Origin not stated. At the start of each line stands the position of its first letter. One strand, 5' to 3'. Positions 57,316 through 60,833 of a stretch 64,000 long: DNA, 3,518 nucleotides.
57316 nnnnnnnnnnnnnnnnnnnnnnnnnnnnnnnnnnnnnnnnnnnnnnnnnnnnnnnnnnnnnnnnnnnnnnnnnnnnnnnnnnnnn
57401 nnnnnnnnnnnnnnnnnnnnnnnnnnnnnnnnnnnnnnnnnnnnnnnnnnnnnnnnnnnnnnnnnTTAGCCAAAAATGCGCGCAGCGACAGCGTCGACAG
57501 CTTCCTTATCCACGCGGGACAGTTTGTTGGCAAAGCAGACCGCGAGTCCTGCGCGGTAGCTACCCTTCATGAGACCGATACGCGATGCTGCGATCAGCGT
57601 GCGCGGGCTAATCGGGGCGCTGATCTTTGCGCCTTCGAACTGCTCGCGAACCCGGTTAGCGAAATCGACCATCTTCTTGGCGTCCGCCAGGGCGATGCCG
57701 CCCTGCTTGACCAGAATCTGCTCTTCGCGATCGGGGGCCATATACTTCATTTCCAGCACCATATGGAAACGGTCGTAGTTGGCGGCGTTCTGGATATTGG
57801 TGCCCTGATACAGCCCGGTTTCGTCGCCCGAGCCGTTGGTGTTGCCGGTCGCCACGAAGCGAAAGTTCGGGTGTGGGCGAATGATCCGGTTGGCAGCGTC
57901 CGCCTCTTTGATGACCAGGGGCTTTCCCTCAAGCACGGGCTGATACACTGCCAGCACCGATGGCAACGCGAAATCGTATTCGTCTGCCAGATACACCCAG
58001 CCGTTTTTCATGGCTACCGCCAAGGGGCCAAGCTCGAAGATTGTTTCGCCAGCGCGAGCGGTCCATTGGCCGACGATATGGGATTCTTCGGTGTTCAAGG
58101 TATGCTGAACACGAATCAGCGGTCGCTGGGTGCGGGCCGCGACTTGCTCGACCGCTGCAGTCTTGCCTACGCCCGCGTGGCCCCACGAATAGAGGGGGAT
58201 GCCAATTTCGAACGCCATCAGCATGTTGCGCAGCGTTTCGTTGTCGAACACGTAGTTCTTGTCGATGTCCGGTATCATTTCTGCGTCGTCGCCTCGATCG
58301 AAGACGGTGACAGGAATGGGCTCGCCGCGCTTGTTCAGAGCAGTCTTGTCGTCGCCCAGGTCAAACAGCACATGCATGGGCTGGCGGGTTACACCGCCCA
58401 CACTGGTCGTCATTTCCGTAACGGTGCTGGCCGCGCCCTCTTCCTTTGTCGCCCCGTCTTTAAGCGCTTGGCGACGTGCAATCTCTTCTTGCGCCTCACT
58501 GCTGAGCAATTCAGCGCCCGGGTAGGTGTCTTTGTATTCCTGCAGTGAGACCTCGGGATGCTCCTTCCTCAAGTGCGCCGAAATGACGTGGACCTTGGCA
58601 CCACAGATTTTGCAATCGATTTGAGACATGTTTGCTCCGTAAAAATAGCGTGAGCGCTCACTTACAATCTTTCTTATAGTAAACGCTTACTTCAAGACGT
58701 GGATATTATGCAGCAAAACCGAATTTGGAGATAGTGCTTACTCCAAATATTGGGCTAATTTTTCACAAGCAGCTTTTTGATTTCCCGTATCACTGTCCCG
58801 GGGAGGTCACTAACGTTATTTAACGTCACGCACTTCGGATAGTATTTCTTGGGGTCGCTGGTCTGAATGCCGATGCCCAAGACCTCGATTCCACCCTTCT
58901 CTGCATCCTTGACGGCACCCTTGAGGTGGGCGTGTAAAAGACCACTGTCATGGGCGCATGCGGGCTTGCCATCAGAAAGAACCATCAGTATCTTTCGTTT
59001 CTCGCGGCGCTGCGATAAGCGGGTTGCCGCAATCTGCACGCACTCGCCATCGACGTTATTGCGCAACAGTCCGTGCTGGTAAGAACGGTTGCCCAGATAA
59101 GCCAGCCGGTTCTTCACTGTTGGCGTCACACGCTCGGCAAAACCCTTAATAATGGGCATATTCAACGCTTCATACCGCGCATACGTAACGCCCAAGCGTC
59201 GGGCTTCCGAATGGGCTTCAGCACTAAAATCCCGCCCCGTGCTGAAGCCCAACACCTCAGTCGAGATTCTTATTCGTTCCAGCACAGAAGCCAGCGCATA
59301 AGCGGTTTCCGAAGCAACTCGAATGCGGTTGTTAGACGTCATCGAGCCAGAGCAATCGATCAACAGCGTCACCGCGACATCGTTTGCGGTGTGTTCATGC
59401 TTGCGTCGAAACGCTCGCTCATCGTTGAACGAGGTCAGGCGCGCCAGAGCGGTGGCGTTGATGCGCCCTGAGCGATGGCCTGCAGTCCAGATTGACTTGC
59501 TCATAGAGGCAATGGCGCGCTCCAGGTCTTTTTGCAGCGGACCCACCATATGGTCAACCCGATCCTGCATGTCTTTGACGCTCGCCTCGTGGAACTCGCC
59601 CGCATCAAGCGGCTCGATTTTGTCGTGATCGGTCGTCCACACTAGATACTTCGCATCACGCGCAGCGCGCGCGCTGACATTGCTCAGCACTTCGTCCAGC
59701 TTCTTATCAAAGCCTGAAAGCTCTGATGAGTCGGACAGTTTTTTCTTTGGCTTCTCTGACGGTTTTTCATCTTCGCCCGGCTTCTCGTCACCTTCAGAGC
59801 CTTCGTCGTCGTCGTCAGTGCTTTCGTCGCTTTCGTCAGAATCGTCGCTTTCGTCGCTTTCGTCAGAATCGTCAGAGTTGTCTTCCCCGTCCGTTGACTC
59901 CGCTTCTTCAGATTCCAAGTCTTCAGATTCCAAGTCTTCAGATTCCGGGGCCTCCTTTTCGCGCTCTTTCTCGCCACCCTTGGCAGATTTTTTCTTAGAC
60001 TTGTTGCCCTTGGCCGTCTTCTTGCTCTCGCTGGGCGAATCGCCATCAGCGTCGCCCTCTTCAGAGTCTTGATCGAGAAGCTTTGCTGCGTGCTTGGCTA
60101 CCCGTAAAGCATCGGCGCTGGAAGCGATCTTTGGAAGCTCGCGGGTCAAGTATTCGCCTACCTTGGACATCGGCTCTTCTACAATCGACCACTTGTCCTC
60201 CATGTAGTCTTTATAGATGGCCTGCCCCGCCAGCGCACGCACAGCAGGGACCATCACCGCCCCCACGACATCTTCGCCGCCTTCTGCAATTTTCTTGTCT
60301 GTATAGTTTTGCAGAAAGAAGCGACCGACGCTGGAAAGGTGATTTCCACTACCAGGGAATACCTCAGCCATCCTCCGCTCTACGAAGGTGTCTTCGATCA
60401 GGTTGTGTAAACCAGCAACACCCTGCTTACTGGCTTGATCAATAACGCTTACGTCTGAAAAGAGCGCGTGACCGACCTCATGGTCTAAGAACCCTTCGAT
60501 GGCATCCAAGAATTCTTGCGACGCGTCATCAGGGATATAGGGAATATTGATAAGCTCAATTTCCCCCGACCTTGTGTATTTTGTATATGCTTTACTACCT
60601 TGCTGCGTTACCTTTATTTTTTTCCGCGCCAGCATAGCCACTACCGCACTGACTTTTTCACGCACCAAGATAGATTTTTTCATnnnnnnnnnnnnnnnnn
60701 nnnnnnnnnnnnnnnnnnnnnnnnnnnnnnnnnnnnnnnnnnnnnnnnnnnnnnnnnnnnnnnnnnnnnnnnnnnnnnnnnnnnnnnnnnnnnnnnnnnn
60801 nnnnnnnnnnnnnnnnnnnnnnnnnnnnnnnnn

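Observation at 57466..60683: CobS-like AAA+ ATPase (with N-terminal zinc ribbon) paired with a CobT-like vWA protein carrying a 100-aa acidic Ser/Asp/Glu repeat linker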

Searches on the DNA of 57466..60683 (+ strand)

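Call 8: search_dna_similar(query=window:57466-60683:+, collection=phages, mode=distant, max_rows=25)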
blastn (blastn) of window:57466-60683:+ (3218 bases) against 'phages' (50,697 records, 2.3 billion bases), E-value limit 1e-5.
Records with a match: 27; places in all: 27; records where one place covers at least 80% of the query: 0.
Best place of each record, by identity: 60-80% 27.
By first word of the organism name: Rhizobium 10; Klebsiella 6; Escherichia 4; Stenotrophomonas 2; Salmonella 2; Pseudomonas 2; Xanthomonas 1.
By host as written in the record: Salmonella enterica subsp. enterica serovar Typhimurium strain LT2 2; Rhizobium etli CFN42 2; - 2; Pseudomonas syringae pv. avii 2; Xanthomonas sp. 1; Stenotrophomonas maltophilia 1; Stenotrophomonas maltophilia B28B 1; Rhizobium etli Y2_11 1; and 15 more.
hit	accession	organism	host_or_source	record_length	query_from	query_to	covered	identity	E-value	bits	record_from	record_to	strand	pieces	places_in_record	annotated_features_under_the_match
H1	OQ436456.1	Xanthomonas phage JGB6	Xanthomonas sp.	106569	302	828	16%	67.3%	2e-34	155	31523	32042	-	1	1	DNA polymerase III subunit alpha (x2)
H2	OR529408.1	Stenotrophomonas phage BUCTxx99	Stenotrophomonas maltophilia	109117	179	530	11%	69.1%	2e-29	138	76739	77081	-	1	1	AAA family ATPase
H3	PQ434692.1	Stenotrophomonas phage ANB28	Stenotrophomonas maltophilia B28B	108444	179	530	11%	69.1%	2e-29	138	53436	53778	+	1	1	hypothetical protein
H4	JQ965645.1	Salmonella phage SSU5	Salmonella enterica subsp. enterica ...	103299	312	595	9%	73.8%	1e-38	169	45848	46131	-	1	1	putative porphyrin biosynthetic protein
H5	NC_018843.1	Salmonella phage SSU5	Salmonella enterica subsp. enterica ...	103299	312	595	9%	73.8%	1e-38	169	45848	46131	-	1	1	porphyrin biosynthesis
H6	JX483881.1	Rhizobium phage RHEph10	Rhizobium etli CFN42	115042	296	565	8%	75.4%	2e-40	175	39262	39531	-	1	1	putative cobalamin biosynthesis protein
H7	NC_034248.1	Rhizobium phage RHEph10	Rhizobium etli CFN42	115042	296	565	8%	75.4%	2e-40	175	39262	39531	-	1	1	porphyrin biosynthesis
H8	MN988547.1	Rhizobium phage RHph_Y2_11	Rhizobium etli Y2_11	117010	296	565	8%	75.3%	5e-42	180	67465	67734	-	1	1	cobalamin biosynthesis protein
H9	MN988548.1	Rhizobium phage RHph_Y2_17_1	Rhizobium etli Y2_17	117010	296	565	8%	75.3%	5e-42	180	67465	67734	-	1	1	cobalamin biosynthesis protein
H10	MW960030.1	Rhizobium phage RHph_X66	R. phaseoli sv. phaseoli INC 2-5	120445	311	569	8%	75.5%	1e-38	168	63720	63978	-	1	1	cobalamin biosynthesis CobS protein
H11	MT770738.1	Rhizobium phage B1VFA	Rhizobium leguminosarum VF39SM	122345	311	569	8%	74.3%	2e-34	155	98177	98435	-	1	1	hypothetical protein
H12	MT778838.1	Rhizobium phage V1VFA-S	-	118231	311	569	8%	73.2%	1e-30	141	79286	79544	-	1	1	hypothetical protein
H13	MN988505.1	Rhizobium phage RHph_N1_10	Rhizobium phaseoli N1_10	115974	316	564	8%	75.2%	1e-37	165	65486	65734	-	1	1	cobalamin biosynthesis protein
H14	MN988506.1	Rhizobium phage RHph_N1_15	Rhizobium phaseoli N1_15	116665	316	564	8%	75.2%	1e-37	165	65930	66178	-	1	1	cobalamin biosynthesis protein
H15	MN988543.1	Rhizobium phage RHph_N2_6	Rhizobium phaseoli N2_6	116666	316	564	8%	75.2%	1e-37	165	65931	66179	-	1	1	cobalamin biosynthesis protein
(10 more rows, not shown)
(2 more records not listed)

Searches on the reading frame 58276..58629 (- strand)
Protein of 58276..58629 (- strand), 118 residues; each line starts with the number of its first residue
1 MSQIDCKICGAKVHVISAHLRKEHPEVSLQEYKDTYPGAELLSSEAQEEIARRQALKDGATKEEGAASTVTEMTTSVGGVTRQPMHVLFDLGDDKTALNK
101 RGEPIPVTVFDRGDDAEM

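Call 17: search_protein_families(library=pfam, proteins=[window:58276-58629:-], max_evalue=10)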
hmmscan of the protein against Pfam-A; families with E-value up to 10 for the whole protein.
seq(118 aa): 3 families
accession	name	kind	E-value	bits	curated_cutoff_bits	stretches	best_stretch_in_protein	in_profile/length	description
PF05443.17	ROS_MUCR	-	0.1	13.1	25.4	1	3-36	64-96/123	ROS/MUCR transcriptional regulator protein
PF23225.1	zf-C2H2_7th_ZNF462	-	0.14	12.4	27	1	6-27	10-31/42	Zinc finger protein 462, seventh C2H2 zinc finger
PF23570.1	PHD_P300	-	0.16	12.4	27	1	5-19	7-22/39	Histone acetyltransferase p300-like, PHD domain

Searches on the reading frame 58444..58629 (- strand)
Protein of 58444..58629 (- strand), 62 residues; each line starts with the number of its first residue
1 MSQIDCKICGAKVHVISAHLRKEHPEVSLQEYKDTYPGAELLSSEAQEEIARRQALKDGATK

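Call 41: search_protein_families(library=pfam, alignment_id=A3, max_evalue=1)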
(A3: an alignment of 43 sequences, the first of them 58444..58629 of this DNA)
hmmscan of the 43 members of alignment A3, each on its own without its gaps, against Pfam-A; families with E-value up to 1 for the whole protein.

A. member 1, window:58444-58629:- (62 aa): 3 families
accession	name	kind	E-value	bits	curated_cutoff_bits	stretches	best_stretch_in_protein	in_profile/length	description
PF05443.17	ROS_MUCR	-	0.025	15.1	25.4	1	3-37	64-97/123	ROS/MUCR transcriptional regulator protein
PF23225.1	zf-C2H2_7th_ZNF462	-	0.04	14.1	27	1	6-27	10-31/42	Zinc finger protein 462, seventh C2H2 zinc finger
PF23570.1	PHD_P300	-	0.12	12.8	27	1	5-19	7-22/39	Histone acetyltransferase p300-like, PHD domain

B. families by the number of members that match (of 43 scanned): 33 families (the first 25 are shown)
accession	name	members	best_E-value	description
PF05443.17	ROS_MUCR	38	5.3e-07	ROS/MUCR transcriptional regulator protein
PF23225.1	zf-C2H2_7th_ZNF462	23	0.00047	Zinc finger protein 462, seventh C2H2 zinc finger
PF14116.11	YyzF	5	0.0013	YyzF-like protein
PF22458.1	RsmF-B_ferredox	3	0.0026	Methyltr_RsmF/B-like, ferredoxin-like domain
PF18890.5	FANCL_d2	2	0.018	FANCL UBC-like domain 2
PF18658.7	zf-C2H2_12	2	0.028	Spin-doc zinc-finger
PF23075.1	zf-C2H2_ZNF462_11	2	0.048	Zinc finger protein 462, C2H2 zinc finger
PF18439.7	zf_UBZ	2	0.049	Ubiquitin-Binding Zinc Finger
PF13824.12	zf-Mss51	2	0.07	Zinc-finger of mitochondrial splicing suppressor 51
PF24056.1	zf-C2H2_ZFHX3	1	0.012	Zinc finger homeobox protein 3-like, C2H2 type zinc-finger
PF18993.5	Rv0078B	1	0.019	Rv0078B-related antitoxin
PF24261.1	DUF7462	1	0.038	Family of unknown function (DUF7462)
PF13894.12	zf-C2H2_4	1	0.042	C2H2-type zinc finger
PF06018.20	CodY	1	0.044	CodY GAF-like domain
PF02609.21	Exonuc_VII_S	1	0.052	Exonuclease VII small subunit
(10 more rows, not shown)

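Call 42: search_solved_structures(query=A3, max_evalue=10, show_alignments=3)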
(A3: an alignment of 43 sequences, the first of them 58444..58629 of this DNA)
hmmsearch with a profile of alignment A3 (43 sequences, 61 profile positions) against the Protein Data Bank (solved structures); distinct sequences matched with E-value up to 10: 10.
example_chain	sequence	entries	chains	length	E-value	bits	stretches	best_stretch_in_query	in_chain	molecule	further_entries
2jsp_A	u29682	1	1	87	0.0019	21.2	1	2-37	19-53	Transcriptional regulatory protein ros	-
2ct5_A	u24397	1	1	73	0.11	15.5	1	3-27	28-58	Zinc finger BED domain containing protein 1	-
8yvb_A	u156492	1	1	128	0.22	14.6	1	4-29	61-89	C2H2-type domain-containing protein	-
2elo_A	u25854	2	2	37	0.4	13.8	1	7-29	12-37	Zinc finger protein 406 | Zinc finger protein ZFAT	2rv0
9esh_P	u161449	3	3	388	0.41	13.7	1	23-53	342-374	Pre-mRNA-splicing factor cwf2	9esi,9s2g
2ohh_A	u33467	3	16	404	0.75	12.9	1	17-45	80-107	Type A flavoprotein fprA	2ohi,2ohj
6g74_A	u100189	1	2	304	0.9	12.6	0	30-42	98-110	Quinolinate synthase A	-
5k2m_E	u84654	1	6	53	1.7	11.8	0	5-18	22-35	Probable lysine biosynthesis protein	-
1bp1_A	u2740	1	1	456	4.6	10.4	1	5-36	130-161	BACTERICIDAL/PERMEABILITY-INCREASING PROTEIN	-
1ewf_A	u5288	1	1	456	4.7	10.3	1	5-36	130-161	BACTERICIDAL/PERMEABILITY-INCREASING PROTEIN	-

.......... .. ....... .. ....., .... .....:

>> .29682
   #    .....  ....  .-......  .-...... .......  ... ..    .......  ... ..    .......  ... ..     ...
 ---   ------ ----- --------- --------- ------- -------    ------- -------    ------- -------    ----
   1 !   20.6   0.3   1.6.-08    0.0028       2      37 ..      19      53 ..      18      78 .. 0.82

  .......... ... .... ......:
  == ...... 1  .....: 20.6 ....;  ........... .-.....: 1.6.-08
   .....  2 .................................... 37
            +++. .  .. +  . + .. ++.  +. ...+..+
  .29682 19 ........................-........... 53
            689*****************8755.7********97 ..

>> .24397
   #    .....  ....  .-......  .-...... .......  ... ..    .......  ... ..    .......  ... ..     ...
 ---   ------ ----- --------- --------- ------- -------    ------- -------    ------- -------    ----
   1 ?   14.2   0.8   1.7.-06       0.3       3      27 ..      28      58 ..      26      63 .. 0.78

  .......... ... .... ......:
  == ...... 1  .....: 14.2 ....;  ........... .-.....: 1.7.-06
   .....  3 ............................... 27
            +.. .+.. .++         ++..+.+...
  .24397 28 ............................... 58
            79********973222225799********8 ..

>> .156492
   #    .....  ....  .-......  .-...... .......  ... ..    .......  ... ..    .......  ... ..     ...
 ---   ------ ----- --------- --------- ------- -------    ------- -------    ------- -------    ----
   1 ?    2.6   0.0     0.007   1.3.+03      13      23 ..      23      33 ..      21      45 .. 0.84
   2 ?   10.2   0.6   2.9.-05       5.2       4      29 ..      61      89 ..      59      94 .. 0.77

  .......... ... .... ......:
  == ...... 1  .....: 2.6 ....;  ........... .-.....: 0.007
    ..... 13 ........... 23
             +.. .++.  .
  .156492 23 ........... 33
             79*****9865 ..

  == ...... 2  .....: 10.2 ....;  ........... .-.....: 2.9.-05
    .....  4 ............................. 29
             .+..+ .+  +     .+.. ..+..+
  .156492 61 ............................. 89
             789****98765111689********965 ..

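Call 74: search_protein_representatives(alignment_id=A3)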
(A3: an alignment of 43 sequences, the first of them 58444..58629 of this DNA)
Query: 43 sequences, 61 profile positions. Proteins with E-value up to 0.001 (for the whole library): 897; up to 1e-10: 111; up to 1e-30: 0. The best 150 are listed.
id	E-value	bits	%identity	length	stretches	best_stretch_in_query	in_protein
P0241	1.1e-27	111.7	-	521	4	3-56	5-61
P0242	9.9e-25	102.2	-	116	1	2-60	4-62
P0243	1.7e-23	98.3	-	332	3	5-48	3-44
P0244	2.9e-22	94.3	-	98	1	2-58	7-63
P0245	1.8e-21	91.8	-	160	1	1-58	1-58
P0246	2.1e-21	91.5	-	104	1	2-58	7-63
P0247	2.7e-21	91.2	-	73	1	1-53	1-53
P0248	5.9e-21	90.1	-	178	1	2-58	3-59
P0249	2.1e-20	88.4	-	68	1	1-53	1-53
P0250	3.3e-20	87.7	-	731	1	2-58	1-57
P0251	5.2e-20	87.1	-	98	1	2-60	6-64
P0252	6.6e-20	86.8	-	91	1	4-59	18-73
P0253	8.5e-20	86.4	-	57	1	1-55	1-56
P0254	1.3e-19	85.9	-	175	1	3-59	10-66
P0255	1.4e-19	85.8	-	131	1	2-59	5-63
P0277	2.2e-16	75.5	-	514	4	5-59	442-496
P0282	4.1e-16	74.6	-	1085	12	4-42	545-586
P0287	2.0e-15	72.4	-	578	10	6-51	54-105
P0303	9.1e-14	67.1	-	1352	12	6-42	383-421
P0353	1.3e-10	57.0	-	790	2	5-54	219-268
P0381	1.7e-09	53.4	-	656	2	1-48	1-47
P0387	2.3e-09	53.0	-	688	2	5-59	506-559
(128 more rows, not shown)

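Call 75: search_protein_families(library=pfam, proteins=[P0241, P0243, P0250, P0277, P0282, P0287, P0303, P0353, P0381, P0387], max_evalue=0.001)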
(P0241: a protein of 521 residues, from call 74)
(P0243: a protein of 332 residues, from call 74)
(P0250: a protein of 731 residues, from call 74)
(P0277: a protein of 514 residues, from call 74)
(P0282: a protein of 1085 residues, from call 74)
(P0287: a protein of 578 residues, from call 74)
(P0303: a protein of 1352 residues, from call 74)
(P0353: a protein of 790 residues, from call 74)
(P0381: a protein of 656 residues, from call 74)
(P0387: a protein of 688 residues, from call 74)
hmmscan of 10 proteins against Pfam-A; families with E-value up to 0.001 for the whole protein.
P0241 (521 aa): 1 family
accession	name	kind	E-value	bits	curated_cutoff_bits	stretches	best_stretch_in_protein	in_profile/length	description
PF05443.17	ROS_MUCR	-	3.3e-22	79.3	25.4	1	197-294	20-118/123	ROS/MUCR transcriptional regulator protein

P0243 (332 aa): 3 families
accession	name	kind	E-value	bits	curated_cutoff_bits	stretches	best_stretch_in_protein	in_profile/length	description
PF05443.17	ROS_MUCR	-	5.6e-18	65.6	25.4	2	3-33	65-96/123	ROS/MUCR transcriptional regulator protein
PF05077.17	DUF678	-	0.0008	19.9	24.1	0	102-126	7-32/74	Protein of unknown function (DUF678)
PF21344.3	Zn_ribbon_LysW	-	0.00088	19.3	27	0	60-76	20-36/46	Alpha-aminoadipate carrier protein LysW-like, globular domain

P0250 (731 aa): 5 families
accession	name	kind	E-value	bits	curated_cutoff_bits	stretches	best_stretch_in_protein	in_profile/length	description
PF07728.20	AAA_5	-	5.2e-16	59.3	22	1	498-612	10-126/139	AAA domain (dynein-related subfamily)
PF05203.21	Hom_end_hint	-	5.7e-16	59.6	32.1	1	151-224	1-81/228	Hom_end-associated Hint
PF14528.11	LAGLIDADG_3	-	4.8e-12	46.4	22.5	1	372-426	4-61/82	LAGLIDADG-like domain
PF08406.16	CbbQ_C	-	7.8e-08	32.9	20.6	1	646-715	1-69/85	CbbQ/NirQ/NorQ C-terminal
PF05204.19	Hom_end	-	8.2e-07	29.6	21.1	0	360-426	3-71/110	Homing endonuclease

P0277 (514 aa): 2 families
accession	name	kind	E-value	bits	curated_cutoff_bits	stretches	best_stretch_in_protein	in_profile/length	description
PF05443.17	ROS_MUCR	-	3.6e-16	59.8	25.4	0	81-139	59-114/123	ROS/MUCR transcriptional regulator protein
PF14354.12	Lar_restr_allev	-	6.8e-06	26.7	28.6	0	426-452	9-34/58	Restriction alleviation protein Lar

P0282 (1085 aa): 1 family
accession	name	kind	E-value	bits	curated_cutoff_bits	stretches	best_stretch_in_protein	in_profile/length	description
PF05443.17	ROS_MUCR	-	7.1e-11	42.7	25.4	0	241-286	49-93/123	ROS/MUCR transcriptional regulator protein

P0287 (578 aa): 2 families
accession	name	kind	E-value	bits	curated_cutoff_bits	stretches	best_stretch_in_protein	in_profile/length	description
PF13894.12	zf-C2H2_4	-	2.2e-09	37.6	27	0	354-377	1-24/24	C2H2-type zinc finger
PF14232.11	DUF4334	-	0.00096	19.5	25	0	180-202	16-38/57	Domain of unknown function (DUF4334)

P0303 (1352 aa): 1 family
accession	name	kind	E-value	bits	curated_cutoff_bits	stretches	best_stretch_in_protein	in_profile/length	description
PF05443.17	ROS_MUCR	-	1.8e-15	57.5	25.4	0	966-1000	67-98/123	ROS/MUCR transcriptional regulator protein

P0353 (790 aa): 4 families
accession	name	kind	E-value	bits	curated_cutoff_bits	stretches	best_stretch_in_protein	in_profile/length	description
PF05443.17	ROS_MUCR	-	1.4e-05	25.6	25.4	1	215-251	61-96/123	ROS/MUCR transcriptional regulator protein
PF01541.30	GIY-YIG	-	6.8e-05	23.5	22.6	1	681-762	2-72/78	GIY-YIG catalytic domain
PF18741.7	MTES_1575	-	0.00013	22.5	38.2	1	286-379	2-95/96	REase_MTES_1575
PF05605.18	zf-Di19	-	0.00069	20.2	27.5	0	215-240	28-53/54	Drought induced 19 protein (Di19), zinc-binding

P0381 (656 aa): 1 family
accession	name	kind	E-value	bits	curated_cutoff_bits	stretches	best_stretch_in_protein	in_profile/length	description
PF05443.17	ROS_MUCR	-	2.2e-10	41.1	25.4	1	2-37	62-97/123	ROS/MUCR transcriptional regulator protein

P0387 (688 aa): 1 family
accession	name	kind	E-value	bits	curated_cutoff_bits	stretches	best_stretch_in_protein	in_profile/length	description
PF05443.17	ROS_MUCR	-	3.4e-12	46.9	25.4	2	619-653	63-97/123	ROS/MUCR transcriptional regulator protein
